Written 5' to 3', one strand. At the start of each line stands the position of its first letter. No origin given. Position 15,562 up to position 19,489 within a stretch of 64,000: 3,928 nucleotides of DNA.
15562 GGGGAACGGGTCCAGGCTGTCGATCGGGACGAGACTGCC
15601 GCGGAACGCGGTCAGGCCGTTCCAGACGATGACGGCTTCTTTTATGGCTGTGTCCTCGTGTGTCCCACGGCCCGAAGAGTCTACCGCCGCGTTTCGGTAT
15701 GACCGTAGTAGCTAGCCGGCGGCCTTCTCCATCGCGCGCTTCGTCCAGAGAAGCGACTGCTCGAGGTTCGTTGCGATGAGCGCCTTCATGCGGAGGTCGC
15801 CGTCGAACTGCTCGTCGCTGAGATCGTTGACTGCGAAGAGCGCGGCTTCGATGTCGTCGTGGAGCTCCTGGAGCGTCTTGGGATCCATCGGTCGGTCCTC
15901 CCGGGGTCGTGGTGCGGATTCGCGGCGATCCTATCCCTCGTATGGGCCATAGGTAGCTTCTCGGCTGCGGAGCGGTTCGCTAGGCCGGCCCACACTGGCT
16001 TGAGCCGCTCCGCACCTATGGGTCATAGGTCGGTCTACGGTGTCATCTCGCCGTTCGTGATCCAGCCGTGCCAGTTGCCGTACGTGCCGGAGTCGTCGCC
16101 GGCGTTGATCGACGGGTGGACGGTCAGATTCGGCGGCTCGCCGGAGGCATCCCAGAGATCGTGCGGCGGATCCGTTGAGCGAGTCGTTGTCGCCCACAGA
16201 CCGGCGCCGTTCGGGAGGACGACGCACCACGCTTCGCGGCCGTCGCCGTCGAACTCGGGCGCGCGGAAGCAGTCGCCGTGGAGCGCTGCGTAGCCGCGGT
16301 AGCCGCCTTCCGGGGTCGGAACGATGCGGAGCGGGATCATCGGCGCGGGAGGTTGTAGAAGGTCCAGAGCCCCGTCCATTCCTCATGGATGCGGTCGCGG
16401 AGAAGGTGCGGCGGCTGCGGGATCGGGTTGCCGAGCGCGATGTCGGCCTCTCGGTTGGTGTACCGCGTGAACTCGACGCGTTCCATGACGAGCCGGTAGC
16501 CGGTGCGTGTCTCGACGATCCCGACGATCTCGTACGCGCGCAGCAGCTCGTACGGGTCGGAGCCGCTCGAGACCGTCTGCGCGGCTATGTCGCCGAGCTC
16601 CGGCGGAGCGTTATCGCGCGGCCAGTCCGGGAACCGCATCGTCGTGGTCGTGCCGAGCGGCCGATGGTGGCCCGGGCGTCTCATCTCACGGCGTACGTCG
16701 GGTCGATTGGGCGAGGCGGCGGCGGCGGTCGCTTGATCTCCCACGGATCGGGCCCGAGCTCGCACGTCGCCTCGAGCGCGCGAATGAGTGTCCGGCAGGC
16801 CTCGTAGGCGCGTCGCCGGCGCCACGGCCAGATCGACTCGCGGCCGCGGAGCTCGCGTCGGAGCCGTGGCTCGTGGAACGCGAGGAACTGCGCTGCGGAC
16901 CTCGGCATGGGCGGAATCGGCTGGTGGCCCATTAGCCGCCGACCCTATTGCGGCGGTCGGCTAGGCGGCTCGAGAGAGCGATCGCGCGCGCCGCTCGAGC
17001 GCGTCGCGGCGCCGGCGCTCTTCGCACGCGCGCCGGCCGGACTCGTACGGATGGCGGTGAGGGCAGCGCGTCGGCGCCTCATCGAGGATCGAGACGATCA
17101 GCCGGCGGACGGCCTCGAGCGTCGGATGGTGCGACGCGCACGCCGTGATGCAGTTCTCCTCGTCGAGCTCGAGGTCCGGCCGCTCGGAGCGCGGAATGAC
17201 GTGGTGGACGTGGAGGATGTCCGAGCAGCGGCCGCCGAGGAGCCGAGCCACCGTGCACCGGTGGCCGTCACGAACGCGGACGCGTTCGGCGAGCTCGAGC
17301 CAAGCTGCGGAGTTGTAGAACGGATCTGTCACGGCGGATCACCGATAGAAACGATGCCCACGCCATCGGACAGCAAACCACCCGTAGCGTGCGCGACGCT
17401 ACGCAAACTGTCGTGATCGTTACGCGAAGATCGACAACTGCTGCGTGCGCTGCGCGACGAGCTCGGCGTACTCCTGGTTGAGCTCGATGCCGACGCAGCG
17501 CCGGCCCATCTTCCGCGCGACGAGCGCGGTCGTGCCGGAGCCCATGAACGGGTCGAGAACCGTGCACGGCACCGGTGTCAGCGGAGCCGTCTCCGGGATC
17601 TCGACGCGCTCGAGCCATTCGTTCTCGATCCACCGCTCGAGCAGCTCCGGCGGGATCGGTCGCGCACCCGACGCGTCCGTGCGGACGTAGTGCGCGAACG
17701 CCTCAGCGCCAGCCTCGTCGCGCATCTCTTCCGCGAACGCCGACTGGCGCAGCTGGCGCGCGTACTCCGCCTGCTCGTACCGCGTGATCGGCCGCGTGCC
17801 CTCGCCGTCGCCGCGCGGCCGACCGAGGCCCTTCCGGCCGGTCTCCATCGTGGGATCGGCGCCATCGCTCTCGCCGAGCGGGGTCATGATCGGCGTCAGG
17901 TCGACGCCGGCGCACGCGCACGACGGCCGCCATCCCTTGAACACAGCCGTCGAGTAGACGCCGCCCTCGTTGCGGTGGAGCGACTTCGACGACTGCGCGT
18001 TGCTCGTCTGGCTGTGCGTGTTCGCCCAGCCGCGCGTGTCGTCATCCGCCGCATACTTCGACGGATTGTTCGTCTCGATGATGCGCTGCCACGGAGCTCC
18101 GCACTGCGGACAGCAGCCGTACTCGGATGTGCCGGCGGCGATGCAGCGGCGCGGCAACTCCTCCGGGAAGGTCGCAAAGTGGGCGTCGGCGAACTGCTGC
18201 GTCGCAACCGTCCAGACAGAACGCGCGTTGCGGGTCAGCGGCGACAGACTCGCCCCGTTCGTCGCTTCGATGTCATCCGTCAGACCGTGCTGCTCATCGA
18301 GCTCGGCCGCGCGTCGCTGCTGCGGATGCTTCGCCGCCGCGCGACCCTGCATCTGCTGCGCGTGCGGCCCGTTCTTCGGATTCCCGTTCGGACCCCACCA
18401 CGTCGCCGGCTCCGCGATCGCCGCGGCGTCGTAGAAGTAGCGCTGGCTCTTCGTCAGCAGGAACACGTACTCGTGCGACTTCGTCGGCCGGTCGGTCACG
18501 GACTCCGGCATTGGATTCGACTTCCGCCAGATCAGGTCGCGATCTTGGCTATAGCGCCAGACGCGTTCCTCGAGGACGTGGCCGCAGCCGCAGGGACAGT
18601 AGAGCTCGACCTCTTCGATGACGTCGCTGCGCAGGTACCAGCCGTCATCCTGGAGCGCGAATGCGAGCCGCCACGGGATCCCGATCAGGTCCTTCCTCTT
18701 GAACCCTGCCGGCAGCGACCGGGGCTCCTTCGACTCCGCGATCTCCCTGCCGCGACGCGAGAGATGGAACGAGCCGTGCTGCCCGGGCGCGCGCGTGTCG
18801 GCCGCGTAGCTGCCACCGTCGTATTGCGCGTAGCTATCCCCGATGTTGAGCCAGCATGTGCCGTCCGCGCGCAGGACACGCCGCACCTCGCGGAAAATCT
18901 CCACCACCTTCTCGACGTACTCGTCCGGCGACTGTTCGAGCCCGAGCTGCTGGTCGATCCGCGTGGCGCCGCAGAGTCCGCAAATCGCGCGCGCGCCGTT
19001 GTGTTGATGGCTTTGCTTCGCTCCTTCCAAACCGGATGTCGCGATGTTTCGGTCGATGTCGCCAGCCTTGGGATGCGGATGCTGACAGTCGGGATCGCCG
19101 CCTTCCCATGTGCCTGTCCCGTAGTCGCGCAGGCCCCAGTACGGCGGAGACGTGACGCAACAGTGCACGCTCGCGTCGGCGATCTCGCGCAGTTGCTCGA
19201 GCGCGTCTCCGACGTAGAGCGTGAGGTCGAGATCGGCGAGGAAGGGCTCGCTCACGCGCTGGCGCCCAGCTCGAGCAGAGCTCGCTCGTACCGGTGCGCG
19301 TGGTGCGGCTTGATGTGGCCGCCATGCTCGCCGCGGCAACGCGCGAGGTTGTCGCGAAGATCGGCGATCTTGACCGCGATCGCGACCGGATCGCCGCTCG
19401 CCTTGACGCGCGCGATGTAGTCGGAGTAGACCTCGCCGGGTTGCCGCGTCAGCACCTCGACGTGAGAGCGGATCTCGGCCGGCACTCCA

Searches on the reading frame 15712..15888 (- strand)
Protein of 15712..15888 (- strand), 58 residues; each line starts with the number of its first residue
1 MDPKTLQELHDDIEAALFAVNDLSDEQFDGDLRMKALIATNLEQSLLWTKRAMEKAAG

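Call 8: search_protein_families(library=pfam, proteins=[window:15712-15888:-], max_evalue=0.01)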
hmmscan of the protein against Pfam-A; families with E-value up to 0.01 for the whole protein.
window:15712-15888:- (58 aa): 0 families

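Call 9: search_protein_families(library=phrogs, proteins=[window:15712-15888:-], max_evalue=0.001)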
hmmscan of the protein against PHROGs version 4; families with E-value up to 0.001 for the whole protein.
window:15712-15888:- (58 aa): 0 families

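Call 66: find_homologous_proteins(query=window:15712-15888:-, max_evalue=0.01)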
Query window:15712-15888:- (58 aa): 10 proteins with E <= 0.01 among 10 candidates.
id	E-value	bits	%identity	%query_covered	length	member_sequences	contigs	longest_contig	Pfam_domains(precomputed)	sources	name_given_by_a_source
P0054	1.2e-29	117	100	100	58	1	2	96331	-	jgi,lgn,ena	-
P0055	3.0e-20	88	77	98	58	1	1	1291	-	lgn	-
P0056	1.2e-19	86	80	95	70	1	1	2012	-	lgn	-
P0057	8.4e-19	83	72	98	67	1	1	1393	PF24729.3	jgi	-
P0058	1.1e-18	83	75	98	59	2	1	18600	-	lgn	-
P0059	4.3e-18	81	78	93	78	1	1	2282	-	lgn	-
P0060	1.0e-17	80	76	93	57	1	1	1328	-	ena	-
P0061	6.4e-15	71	67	100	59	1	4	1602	PF24729.3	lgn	-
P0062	4.4e-11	59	61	97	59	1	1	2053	PF24729.3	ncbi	-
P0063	5.3e-11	59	67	93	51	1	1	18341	PF24729.3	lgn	-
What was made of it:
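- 15712..15888 (-): 58-aa ORF, similar to the Acb2/Tad1 hairpin domain and therefore a candidate anti-defence sponge. It is the gene immediately downstream of the element. Homologs share 61-80% identity (call 66).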

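Call 67: find_encoding_contigs(protein=P0058, flank=6000, max_places=3)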
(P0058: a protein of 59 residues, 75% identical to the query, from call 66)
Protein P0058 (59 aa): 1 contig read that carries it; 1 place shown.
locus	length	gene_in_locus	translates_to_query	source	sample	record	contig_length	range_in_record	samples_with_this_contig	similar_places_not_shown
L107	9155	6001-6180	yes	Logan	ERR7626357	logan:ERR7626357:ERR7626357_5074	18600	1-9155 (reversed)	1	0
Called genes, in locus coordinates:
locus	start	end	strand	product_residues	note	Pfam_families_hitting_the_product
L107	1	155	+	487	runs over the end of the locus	PF21919:P23-45_portal_barrel, PF06074:Portal_Mu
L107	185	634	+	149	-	-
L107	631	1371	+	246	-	-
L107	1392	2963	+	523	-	-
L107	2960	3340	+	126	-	-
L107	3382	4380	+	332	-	-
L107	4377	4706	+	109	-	-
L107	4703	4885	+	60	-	-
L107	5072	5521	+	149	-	-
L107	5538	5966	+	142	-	-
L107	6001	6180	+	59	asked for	-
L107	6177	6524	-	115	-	-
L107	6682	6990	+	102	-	-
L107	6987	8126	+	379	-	PF05066:HARE-HTH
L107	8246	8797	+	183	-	-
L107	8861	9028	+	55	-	-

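Call 68: find_encoding_contigs(protein=P0063, flank=6000, max_places=3)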
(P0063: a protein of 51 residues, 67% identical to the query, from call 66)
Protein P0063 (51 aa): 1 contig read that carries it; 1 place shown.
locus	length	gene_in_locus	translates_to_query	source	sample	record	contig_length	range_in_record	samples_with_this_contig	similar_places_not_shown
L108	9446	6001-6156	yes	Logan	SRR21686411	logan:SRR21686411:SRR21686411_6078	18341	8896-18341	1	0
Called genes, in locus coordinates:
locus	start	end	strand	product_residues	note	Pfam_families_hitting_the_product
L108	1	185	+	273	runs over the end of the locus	-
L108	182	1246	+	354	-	PF01073:3Beta_HSD, PF01370:Epimerase, PF02719:Polysacc_synt_2, PF04321:RmlD_sub_bind, PF07993:NAD_binding_4, PF13460:NAD_binding_10 (weak), PF16363:GDP_Man_Dehyd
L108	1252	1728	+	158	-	PF00583:Acetyltransf_1, PF13527:Acetyltransf_9, PF13508:Acetyltransf_7, PF13673:Acetyltransf_10 (weak), PF08445:FR47, PF14542:Acetyltransf_CG (faint)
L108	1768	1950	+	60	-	-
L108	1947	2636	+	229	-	-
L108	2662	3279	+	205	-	PF17720:RLIG1 (weak)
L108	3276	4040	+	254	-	PF13489:Methyltransf_23 (faint)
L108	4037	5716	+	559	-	PF00535:Glycos_transf_2 (faint)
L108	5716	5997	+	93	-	-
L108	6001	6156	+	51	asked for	PF24729:Acb2_Tad1_hairpin (weak)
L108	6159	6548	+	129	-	-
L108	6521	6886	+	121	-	-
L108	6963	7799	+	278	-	PF01073:3Beta_HSD, PF01370:Epimerase, PF02719:Polysacc_synt_2, PF04321:RmlD_sub_bind, PF16363:GDP_Man_Dehyd, PF07993:NAD_binding_4 (weak)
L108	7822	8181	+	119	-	PF07098:DUF1360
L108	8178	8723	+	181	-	PF00588:SpoU_methylase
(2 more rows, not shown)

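Call 69: find_encoding_contigs(protein=P0059, flank=6000, max_places=3)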
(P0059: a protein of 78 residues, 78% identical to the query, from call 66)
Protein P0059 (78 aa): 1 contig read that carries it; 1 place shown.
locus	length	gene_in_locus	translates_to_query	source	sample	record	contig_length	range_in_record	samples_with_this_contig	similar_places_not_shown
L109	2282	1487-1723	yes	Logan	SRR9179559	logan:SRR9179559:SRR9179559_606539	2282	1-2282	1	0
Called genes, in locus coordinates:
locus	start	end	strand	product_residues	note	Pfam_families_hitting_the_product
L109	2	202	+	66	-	?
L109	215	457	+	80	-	-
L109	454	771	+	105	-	-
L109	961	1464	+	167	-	-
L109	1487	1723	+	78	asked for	-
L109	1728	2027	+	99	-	-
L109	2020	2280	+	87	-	?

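Call 87: search_solved_structures(query=A3, max_evalue=10, show_alignments=2)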
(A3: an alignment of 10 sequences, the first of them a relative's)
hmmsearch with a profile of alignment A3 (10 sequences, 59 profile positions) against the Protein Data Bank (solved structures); distinct sequences matched with E-value up to 10: 9.
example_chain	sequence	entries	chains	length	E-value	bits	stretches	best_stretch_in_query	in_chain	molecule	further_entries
9ptq_A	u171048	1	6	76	0.033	17.3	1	30-57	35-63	Acb2 homolog 43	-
8kbh_I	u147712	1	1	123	0.32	14.1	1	32-54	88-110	Thoeris anti-defense 1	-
8kbg_D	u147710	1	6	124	0.33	14.1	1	32-54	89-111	Thoeris anti-defense 1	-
7uav_A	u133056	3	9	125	0.33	14.1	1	32-54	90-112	ABC transporter ATPase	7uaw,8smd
8kbh_D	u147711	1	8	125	0.33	14.1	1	32-54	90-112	Thoeris anti-defense 1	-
8kbe_A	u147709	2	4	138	0.39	13.9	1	32-54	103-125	Thoeris anti-defense 1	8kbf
8kbb_A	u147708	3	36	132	0.74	13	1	32-55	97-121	Thoeris anti-defense 1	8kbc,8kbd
2i9x_A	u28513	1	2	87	0.99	12.6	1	20-47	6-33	Putative septation protein spoVG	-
3hzh_B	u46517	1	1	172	1.8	11.8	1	12-44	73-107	Chemotaxis operon protein (CheX)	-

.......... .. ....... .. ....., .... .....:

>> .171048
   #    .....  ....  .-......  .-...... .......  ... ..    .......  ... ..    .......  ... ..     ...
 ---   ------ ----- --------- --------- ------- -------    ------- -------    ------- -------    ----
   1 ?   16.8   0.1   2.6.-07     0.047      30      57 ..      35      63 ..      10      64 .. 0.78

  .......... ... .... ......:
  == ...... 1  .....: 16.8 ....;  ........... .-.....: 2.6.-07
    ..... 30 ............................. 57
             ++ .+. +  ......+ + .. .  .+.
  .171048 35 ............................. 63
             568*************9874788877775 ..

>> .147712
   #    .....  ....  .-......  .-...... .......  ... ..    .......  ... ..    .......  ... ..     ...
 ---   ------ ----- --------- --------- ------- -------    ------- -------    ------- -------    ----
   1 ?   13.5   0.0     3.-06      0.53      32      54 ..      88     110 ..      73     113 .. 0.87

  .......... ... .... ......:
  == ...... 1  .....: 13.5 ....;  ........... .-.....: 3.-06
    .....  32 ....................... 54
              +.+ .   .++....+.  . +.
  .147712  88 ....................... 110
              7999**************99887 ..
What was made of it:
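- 15712..15888 (-): The PDB profile search gives 'Acb2 homolog 43' at E 0.033 and Tad1 at about 0.3 (call 87).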

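Call 88: search_protein_families(library=pfam, alignment_id=A3, max_evalue=0.1)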
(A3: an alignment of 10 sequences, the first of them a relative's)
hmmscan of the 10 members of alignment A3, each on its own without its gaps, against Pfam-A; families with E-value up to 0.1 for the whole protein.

A. member 1, P0054 (58 aa): 1 family
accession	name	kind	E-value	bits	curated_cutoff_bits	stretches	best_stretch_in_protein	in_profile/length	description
PF24729.2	Acb2_Tad1_hairpin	-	0.013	16.1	27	1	7-52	10-55/58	Acb2/Tad1, hairpin domain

B. families by the number of members that match (of 10 scanned): 2 families
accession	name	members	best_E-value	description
PF24729.2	Acb2_Tad1_hairpin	10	7.2e-06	Acb2/Tad1, hairpin domain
PF06528.17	Phage_P2_GpE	1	0.017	Phage P2 GpE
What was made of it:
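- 15712..15888 (-): All 10 family members hit PF24729, best E 7e-6; the window copy itself scores E 0.013, below threshold (call 88).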

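Call 91: search_protein_families(library=padloc, proteins=[window:15712-15888:-], max_evalue=0.01)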
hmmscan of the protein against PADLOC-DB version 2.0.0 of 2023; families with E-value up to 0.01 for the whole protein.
window:15712-15888:- (58 aa): 0 families

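Call 93: find_related_loci(query=A3, collection=viral_contigs, flank=1500)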
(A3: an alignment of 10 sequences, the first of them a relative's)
Query A3 (58 aa) in viral_contigs; peptide patterns used: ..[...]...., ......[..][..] (x = any residue, [..] = any of these).
77 stretches matched a pattern; 1 encode a relative of the query (tblastn E <= 1e-3); 1 distinct loci.
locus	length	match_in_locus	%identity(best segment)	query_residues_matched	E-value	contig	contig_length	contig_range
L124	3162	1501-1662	56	4-57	2e-16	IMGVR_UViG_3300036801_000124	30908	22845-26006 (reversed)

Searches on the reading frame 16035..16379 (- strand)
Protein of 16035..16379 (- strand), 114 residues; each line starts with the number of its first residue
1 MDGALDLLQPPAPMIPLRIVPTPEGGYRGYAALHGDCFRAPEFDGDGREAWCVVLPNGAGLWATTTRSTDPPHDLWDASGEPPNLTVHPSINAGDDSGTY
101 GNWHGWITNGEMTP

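Call 8: search_protein_families(library=pfam, proteins=[window:16035-16379:-], max_evalue=0.01)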
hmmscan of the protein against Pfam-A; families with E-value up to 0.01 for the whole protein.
window:16035-16379:- (114 aa): 1 family
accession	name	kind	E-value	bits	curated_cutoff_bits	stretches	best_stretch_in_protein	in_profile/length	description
PF20137.4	DUF6527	-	2.2e-05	24.7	23.6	1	65-112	18-60/63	Family of unknown function (DUF6527)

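Call 9: search_protein_families(library=phrogs, proteins=[window:16035-16379:-], max_evalue=0.001)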
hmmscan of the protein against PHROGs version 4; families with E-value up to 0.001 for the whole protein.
window:16035-16379:- (114 aa): 3 families
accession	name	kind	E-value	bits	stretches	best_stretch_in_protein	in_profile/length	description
phrog_15183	-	unknown function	0.00017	23.1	1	41-113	29-100/102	-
phrog_33338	-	unknown function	0.00035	21.6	1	67-111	99-137/156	-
phrog_34484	-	unknown function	0.00052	21.4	1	84-112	106-130/134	-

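Call 20: find_related_loci(query=window:16035-16379:-, collection=viral_contigs, flank=6000)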
Query window:16035-16379:- (114 aa) in viral_contigs; peptide patterns used: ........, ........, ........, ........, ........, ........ (x = any residue, [..] = any of these).
6 stretches matched a pattern, but none encodes a relative of the query by tblastn (E <= 1e-3).

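Call 21: find_encoding_contigs(protein=window:16035-16379:-, flank=10000, max_places=10)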
Protein window:16035-16379:- (114 aa): no gene with exactly this product is on record in the collection.

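Call 24: find_homologous_proteins(query=window:16035-16379:-, max_evalue=0.001)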
Query window:16035-16379:- (114 aa): 28 proteins with E <= 0.001 among 29 candidates.
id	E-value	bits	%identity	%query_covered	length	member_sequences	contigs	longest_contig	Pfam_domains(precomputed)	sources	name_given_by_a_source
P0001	2.5e-66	240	100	89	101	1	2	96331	PF20137.5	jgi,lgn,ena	-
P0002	1.2e-46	176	76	88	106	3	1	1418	PF20137.5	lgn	-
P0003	6.3e-24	103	63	70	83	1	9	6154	PF20137.5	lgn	-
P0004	6.9e-24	103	55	86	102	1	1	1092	PF20137.5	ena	-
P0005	6.5e-23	99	63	70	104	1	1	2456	PF20137.5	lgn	-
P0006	1.9e-22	98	51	88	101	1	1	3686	PF20137.5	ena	-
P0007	1.9e-22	98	53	86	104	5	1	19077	PF20137.5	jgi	-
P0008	3.3e-22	97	63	70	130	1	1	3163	-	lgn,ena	-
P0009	6.6e-22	96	64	70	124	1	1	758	-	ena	-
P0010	1.1e-21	95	47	100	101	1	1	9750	-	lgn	-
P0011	1.1e-21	95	55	86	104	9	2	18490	PF20137.5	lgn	-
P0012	5.2e-21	93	51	88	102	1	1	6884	PF20137.5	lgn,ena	-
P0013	6.0e-21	93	63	70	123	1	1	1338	PF20137.5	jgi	jgi:hypothetical protein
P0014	8.9e-21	92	60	70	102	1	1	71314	PF20137.5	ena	-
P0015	3.1e-20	91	60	70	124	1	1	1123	PF20137.5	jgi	jgi:hypothetical protein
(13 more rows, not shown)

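Call 25: find_encoding_contigs(protein=P0001, flank=10000, max_places=6)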
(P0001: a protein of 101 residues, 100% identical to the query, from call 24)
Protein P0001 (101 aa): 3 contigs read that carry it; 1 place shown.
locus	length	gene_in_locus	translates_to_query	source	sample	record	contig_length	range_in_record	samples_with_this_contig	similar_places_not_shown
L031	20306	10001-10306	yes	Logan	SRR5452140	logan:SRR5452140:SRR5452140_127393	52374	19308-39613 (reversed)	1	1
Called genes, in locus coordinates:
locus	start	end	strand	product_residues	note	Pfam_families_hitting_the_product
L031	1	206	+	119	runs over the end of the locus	-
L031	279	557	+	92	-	-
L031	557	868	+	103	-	-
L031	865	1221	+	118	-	-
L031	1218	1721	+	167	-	-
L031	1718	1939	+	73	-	-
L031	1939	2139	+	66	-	-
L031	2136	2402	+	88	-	-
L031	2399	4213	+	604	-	PF00145:DNA_methylase (weak)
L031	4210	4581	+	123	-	-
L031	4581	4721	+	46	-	-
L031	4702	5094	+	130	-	PF02163:Peptidase_M50 (faint)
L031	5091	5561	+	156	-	-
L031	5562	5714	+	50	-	-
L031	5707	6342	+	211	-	-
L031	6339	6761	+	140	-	-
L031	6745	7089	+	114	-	-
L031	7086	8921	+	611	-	PF01555:N6_N4_Mtase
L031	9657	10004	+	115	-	-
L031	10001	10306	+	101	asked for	PF20137:BubE (faint)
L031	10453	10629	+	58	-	-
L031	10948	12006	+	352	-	PF01555:N6_N4_Mtase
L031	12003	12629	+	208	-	-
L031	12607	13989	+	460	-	PF03237:Terminase_6N, PF17289:Terminase_6C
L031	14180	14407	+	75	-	-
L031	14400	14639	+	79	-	-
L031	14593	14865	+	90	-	-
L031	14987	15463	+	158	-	-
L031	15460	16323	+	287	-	-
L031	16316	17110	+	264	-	-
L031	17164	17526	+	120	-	-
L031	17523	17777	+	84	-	-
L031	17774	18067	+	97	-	-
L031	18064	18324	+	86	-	-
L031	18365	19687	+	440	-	PF13338:AbiEi_4 (faint), PF18780:HNH_repeat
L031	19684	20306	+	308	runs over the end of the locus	PF23872:DUF7227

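Call 26: find_encoding_contigs(protein=P0002, flank=10000, max_places=6)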
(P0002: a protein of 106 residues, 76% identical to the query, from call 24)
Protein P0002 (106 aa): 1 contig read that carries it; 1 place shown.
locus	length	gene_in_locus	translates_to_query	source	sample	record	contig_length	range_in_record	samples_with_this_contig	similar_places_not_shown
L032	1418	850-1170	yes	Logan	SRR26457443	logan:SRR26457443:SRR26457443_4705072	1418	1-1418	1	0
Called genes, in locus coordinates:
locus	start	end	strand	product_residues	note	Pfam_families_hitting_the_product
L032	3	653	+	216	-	?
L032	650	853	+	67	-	-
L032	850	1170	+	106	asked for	PF20137:BubE (weak)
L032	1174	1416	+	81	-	?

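Call 91: search_protein_families(library=padloc, proteins=[window:16035-16379:-], max_evalue=0.01)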
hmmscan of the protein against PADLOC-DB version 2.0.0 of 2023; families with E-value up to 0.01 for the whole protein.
window:16035-16379:- (114 aa): 0 families

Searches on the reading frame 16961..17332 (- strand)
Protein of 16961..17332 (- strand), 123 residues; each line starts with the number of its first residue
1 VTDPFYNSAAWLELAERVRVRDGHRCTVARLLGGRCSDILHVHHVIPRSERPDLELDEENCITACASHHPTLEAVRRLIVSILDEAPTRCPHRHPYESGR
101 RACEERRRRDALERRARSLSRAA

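Call 8: search_protein_families(library=pfam, proteins=[window:16961-17332:-], max_evalue=0.01)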
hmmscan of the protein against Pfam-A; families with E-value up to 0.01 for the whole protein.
window:16961-17332:- (123 aa): 1 family
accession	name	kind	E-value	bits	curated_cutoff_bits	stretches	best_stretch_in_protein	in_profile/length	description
PF01844.29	HNH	-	2.8e-07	31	21.4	1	38-67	12-39/47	HNH endonuclease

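Call 9: search_protein_families(library=phrogs, proteins=[window:16961-17332:-], max_evalue=0.001)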
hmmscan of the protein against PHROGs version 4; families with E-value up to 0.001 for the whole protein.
window:16961-17332:- (123 aa): 9 families
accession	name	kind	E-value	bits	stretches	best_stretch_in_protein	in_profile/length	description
phrog_144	-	DNA, RNA and nucleotide metabolism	3.5e-14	53.8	1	5-73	66-133/175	HNH endonuclease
phrog_119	-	DNA, RNA and nucleotide metabolism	5.3e-11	43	1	3-72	183-254/443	HNH endonuclease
phrog_589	-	DNA, RNA and nucleotide metabolism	7.5e-08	33.3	1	3-70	71-136/179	HNH endonuclease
phrog_8446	-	DNA, RNA and nucleotide metabolism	1.2e-06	29.3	1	9-76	126-199/211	HNH endonuclease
phrog_5956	-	DNA, RNA and nucleotide metabolism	5.7e-06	27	1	4-70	40-105/138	HNH endonuclease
phrog_4581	-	head and packaging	5.3e-05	23.8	1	4-70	46-106/395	terminase small subunit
phrog_8048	-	DNA, RNA and nucleotide metabolism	0.00025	21.3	1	8-73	161-226/273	HNH endonuclease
phrog_1271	-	DNA, RNA and nucleotide metabolism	0.00075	20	1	18-82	261-325/361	HNH endonuclease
phrog_2323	-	DNA, RNA and nucleotide metabolism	0.00083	20.3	1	3-71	16-82/113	HNH endonuclease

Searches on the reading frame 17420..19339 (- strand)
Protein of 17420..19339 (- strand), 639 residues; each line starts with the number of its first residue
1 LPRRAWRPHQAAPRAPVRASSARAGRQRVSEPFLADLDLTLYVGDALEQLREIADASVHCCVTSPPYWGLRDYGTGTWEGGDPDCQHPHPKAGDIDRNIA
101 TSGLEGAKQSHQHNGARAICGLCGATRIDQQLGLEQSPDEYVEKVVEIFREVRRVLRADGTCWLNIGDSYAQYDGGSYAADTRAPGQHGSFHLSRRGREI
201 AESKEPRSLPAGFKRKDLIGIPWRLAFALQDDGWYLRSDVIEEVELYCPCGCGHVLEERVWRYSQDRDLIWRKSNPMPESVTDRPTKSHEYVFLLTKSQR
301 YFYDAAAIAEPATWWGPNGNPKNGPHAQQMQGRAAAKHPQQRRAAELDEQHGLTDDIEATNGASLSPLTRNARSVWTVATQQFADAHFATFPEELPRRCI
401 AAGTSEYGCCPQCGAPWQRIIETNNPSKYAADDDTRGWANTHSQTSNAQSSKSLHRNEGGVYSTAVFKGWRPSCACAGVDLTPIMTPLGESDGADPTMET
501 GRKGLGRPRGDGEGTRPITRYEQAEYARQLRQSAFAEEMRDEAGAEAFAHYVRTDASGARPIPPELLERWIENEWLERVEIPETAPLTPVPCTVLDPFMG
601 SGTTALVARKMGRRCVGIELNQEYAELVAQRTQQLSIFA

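Call 8: search_protein_families(library=pfam, proteins=[window:17420-19339:-], max_evalue=0.01)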
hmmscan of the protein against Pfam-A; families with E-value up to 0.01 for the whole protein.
window:17420-19339:- (639 aa): 2 families
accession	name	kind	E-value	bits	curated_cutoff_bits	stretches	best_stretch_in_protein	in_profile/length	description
PF01555.25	N6_N4_Mtase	-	7e-39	134.5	26.7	2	58-406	1-181/221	DNA methylase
PF08241.18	Methyltransf_11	-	0.0013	19.7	21.2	0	140-163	71-94/95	Methyltransferase domain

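Call 9: search_protein_families(library=phrogs, proteins=[window:17420-19339:-], max_evalue=0.001)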
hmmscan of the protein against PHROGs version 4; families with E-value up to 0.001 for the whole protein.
window:17420-19339:- (639 aa): 12 families
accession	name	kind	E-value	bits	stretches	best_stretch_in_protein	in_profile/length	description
phrog_67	-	other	2e-62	213.3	1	35-635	120-346/743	DNA methyltransferase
phrog_3008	-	other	4e-14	53.5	1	592-635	171-214/244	DNA methyltransferase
phrog_498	-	other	1.5e-13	51.1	1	591-634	379-422/633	DNA methyltransferase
phrog_12517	-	unknown function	2.5e-10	41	1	592-633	107-148/316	-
phrog_8769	-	other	1.8e-09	38.3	1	588-634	9-55/71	methyltransferase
phrog_18146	-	other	5.3e-09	36.5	1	590-622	69-101/452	DNA methyltransferase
phrog_23085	-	unknown function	6.2e-06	26.9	1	593-631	66-104/138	-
phrog_18293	-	other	1e-05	26.5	1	593-634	68-109/119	methyltransferase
phrog_16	-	DNA, RNA and nucleotide metabolism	1.3e-05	24.6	1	593-630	870-907/986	DNA helicase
phrog_6952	-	other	2e-05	25.6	1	593-635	136-178/181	DNA methyltransferase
phrog_23148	-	unknown function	3.6e-05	24.9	1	588-632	102-146/165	-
phrog_6025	-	other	8.2e-05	23.3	1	39-71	12-44/192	DNA methyltransferase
